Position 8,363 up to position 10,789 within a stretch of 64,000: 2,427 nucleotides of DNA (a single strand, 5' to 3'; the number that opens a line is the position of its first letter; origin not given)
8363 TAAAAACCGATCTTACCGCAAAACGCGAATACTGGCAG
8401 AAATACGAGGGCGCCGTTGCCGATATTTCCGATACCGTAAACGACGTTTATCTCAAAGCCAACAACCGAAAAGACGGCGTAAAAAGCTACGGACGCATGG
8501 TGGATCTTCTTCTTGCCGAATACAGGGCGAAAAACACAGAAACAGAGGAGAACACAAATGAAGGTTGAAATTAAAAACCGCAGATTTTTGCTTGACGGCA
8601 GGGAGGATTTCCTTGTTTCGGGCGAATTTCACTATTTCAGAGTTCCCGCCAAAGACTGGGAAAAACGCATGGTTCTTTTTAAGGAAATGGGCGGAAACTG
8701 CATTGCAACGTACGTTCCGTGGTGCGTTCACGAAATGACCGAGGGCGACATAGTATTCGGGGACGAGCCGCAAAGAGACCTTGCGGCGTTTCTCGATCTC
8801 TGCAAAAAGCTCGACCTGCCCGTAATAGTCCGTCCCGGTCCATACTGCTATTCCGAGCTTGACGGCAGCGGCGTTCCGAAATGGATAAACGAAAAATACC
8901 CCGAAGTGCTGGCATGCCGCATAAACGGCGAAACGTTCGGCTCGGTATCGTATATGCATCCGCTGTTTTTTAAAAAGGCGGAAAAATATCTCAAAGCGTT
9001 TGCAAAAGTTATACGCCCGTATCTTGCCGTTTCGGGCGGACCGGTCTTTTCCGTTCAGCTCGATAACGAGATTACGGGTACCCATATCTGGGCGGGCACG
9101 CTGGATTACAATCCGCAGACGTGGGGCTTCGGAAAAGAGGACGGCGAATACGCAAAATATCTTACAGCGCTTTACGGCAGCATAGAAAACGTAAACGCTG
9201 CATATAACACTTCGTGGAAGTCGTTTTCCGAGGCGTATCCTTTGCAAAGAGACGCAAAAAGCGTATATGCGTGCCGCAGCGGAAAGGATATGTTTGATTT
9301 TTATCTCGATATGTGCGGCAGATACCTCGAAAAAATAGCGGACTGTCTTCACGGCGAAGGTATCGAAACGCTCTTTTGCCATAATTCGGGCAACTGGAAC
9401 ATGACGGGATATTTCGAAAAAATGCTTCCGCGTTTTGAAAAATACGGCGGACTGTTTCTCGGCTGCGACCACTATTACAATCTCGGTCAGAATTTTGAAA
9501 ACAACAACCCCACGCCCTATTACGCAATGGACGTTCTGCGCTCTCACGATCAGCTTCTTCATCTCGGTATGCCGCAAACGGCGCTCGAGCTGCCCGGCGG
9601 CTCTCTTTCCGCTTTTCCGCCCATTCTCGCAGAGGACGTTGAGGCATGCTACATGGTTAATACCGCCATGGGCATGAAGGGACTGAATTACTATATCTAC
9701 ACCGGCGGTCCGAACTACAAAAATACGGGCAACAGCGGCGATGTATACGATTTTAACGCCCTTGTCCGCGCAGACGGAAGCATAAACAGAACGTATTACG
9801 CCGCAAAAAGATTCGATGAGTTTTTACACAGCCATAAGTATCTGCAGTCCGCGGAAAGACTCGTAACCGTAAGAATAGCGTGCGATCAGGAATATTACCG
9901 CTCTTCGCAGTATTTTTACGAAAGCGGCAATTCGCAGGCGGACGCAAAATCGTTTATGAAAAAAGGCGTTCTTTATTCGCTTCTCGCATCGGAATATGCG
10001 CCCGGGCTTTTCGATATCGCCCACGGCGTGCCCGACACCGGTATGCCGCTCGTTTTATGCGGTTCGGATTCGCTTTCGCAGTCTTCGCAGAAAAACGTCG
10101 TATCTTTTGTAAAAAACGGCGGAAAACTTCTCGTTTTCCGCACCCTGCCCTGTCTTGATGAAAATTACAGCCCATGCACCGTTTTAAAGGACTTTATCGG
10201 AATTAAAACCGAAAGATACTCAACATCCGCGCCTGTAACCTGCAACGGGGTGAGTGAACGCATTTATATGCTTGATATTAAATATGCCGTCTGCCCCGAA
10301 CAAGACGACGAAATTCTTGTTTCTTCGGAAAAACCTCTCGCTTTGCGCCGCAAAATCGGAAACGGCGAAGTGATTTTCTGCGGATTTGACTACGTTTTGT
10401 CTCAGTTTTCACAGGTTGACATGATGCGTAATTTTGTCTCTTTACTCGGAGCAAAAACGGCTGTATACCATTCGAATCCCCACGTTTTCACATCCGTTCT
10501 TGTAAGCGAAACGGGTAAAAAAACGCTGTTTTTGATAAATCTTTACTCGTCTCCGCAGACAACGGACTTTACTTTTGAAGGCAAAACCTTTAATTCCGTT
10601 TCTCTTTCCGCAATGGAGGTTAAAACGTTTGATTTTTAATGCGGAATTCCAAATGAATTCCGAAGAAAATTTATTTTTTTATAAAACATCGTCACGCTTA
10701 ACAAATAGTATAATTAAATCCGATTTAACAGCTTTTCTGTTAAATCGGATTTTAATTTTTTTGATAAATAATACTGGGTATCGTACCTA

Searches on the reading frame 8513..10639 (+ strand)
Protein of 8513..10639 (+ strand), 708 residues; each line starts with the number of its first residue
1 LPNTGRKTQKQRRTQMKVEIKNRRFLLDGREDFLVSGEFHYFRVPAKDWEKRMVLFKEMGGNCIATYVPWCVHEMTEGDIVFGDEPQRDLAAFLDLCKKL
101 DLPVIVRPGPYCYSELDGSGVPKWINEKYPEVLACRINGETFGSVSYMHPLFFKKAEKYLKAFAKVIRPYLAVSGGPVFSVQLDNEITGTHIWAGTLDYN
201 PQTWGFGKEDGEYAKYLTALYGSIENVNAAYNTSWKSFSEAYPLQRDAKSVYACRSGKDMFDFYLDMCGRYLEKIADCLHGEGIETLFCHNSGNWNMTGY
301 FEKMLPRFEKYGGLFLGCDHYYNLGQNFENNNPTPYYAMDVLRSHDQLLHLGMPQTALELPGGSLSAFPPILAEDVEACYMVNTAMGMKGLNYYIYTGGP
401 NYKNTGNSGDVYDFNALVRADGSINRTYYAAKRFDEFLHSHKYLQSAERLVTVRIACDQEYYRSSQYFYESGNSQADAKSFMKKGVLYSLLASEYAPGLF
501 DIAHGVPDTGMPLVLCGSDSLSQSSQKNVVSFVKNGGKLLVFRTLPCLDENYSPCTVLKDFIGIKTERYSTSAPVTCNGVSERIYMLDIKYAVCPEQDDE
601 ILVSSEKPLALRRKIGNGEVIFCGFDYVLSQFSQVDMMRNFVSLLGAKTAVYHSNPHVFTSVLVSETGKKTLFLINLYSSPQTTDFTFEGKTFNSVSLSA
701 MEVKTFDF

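Call 49: search_protein_families(library=pfam, proteins=[window:8513-10639:+], max_evalue=0.00001)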
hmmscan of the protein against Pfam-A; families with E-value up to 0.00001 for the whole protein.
window:8513-10639:+ (708 aa): 3 families
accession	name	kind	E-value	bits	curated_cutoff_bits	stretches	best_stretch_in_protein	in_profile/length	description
PF01301.25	Glyco_hydro_35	-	1.2e-40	140.6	27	1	25-188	2-151/319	Glycosyl hydrolases family 35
PF22369.2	GLMA_2nd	-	1.6e-17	64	27.7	1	474-591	10-131/138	GLMA-like, second domain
PF02449.21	Glyco_hydro_42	-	6.1e-12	46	21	1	41-235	4-176/376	Beta-galactosidase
